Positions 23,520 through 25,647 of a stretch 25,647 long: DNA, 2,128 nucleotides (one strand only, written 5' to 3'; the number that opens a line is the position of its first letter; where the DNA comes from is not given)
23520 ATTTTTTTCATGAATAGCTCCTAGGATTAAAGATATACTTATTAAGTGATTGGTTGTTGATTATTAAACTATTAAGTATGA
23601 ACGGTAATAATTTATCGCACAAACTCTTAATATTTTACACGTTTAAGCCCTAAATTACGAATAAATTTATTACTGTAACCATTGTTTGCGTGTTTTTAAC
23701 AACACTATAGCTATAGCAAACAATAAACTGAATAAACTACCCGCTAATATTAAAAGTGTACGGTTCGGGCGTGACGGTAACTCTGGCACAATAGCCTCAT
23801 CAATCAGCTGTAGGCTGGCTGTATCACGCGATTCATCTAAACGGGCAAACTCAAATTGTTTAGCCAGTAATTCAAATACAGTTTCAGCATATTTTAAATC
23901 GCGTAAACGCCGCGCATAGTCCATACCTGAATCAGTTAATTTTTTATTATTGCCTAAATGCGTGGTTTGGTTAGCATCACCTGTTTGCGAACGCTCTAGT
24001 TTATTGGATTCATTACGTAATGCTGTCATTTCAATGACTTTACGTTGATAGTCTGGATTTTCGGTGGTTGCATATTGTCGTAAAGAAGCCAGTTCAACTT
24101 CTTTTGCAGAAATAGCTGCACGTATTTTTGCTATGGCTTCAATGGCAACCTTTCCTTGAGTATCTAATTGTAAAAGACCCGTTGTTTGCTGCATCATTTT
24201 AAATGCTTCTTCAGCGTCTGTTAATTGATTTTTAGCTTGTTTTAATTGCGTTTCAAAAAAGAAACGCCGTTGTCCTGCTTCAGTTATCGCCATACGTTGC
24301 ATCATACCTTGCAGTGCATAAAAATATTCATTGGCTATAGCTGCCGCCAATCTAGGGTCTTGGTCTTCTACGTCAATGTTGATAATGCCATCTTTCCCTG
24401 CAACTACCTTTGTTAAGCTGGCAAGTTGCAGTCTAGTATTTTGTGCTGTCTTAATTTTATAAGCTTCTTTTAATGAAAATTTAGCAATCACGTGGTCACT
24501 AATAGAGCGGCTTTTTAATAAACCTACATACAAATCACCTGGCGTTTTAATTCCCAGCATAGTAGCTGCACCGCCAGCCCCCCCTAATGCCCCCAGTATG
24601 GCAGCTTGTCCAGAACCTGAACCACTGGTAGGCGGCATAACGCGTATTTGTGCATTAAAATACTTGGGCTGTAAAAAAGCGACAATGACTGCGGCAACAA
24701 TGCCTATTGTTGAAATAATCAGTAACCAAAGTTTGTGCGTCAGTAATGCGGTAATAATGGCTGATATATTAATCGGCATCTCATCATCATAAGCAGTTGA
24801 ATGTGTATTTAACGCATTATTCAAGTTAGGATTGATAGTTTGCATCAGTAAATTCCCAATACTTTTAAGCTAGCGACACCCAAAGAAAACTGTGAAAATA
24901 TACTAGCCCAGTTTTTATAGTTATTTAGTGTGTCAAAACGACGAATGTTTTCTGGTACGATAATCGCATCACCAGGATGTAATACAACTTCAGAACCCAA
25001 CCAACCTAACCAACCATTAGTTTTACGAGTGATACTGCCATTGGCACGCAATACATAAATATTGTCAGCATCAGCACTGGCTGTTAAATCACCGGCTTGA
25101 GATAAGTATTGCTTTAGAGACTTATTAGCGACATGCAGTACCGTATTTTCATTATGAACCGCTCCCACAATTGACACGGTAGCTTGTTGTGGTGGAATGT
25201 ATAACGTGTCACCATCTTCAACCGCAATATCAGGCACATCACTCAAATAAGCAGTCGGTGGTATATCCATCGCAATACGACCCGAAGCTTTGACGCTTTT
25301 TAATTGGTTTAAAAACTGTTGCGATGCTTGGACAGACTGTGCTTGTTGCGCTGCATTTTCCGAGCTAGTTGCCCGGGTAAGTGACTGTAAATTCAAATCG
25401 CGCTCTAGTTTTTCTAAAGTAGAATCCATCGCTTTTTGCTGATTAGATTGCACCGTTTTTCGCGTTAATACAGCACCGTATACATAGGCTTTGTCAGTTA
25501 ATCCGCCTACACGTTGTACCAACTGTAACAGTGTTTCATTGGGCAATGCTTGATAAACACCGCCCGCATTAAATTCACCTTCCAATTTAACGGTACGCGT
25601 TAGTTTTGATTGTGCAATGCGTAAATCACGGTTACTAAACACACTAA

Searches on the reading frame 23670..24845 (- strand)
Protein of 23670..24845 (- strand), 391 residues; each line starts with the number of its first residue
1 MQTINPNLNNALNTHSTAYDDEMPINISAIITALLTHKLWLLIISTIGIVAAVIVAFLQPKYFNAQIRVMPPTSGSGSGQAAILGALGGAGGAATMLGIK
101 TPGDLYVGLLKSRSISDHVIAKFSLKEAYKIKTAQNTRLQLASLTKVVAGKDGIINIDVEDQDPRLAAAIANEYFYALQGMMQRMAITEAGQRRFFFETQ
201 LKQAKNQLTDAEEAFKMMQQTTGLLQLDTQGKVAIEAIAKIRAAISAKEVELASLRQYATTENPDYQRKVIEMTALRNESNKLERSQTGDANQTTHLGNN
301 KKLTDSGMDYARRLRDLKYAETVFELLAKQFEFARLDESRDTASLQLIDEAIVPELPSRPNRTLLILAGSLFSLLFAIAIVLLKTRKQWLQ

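Call 6: search_protein_families(library=pfam, proteins=[window:23670-24845:-], max_evalue=0.01)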
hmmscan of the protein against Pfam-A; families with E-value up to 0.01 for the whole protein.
window:23670-24845:- (391 aa): 2 families
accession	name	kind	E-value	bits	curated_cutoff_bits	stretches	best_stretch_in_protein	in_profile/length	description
PF02706.20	Wzz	-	1.1e-08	35.7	25.5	1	25-122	3-90/91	Chain length determinant protein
PF13807.11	GNVR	-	1.5e-08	34.9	27.7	1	314-385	10-81/82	G-rich domain on putative tyrosine kinase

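Call 7: search_protein_families(library=ncbifam, proteins=[window:23670-24845:-], max_evalue=0.01)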
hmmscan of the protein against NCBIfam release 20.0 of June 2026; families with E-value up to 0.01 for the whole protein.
window:23670-24845:- (391 aa): 8 families
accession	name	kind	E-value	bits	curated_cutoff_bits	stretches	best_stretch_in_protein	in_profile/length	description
TIGR03017.1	EpsF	equivalog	9.6e-15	54.2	422.75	1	26-229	2-208/444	chain length determinant protein EpsF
NF008568.0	PRK11519.1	equivalog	1.9e-12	46.2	1068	1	141-385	215-447/720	tyrosine-protein kinase Wzc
TIGR01010.1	BexC_CtrB_KpsE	subfamily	3.5e-12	46.1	437.5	1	151-386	129-357/362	polysaccharide export inner-membrane protein, BexC/CtrB/KpsE family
TIGR03007.1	pepcterm_ChnLen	equivalog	1.5e-10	39.9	278.85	2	256-383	302-434/498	XrtA system polysaccharide chain length determinant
NF007350.0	PRK09841.1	equivalog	5.3e-08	31.5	1248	1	147-384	222-446/726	tyrosine-protein kinase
TIGR01006.1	polys_exp_MPA1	subfamily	1.4e-05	24.6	296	0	24-69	7-55/226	CspC family polysaccharide chain length determinant protein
TIGR01005.1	eps_transp_fam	subfamily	0.0009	17.5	411.7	1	151-384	230-452/754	exopolysaccharide transport protein family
NF003956.0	PRK05454.1-3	equivalog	0.007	14.6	864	0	31-72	410-450/718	glucans biosynthesis glucosyltransferase MdoH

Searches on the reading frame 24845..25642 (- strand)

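Call 6: search_protein_families(library=pfam, proteins=[window:24845-25642:-], max_evalue=0.01)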
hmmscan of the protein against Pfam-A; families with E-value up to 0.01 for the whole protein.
window:24845-25642:- (265 aa): 4 families
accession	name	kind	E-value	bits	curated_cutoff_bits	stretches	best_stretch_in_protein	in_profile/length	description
PF10531.15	SLBB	-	9.6e-08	32.2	27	1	22-64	6-47/55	SLBB domain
PF22461.2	SLBB_2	-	1e-06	29.2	27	1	156-229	3-79/79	SLBB domain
PF20616.4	Caps_syn_GfcC_N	-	0.00067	20.4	22.1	1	32-128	18-104/129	Capsule biosynthesis GfcC, N-terminal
PF06251.17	Caps_syn_GfcC_C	-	0.0063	17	20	0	169-230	6-64/90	Capsule biosynthesis GfcC C-terminal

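Call 7: search_protein_families(library=ncbifam, proteins=[window:24845-25642:-], max_evalue=0.01)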
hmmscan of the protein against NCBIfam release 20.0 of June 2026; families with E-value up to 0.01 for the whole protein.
window:24845-25642:- (265 aa): 3 families
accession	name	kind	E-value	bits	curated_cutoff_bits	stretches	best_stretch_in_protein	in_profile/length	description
TIGR03027.2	pepcterm_export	equivalog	4.2e-09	36.3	180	1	153-232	81-167/169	XrtA/PEP-CTERM system exopolysaccharide export protein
NF041843.1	EpsY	equivalog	2.8e-08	33.2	320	1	153-201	127-175/211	exopolysaccharide export protein EpsY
NF011658.0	PRK15078.1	subfamily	4.1e-05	22.5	333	0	141-202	241-305/380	polysaccharide export protein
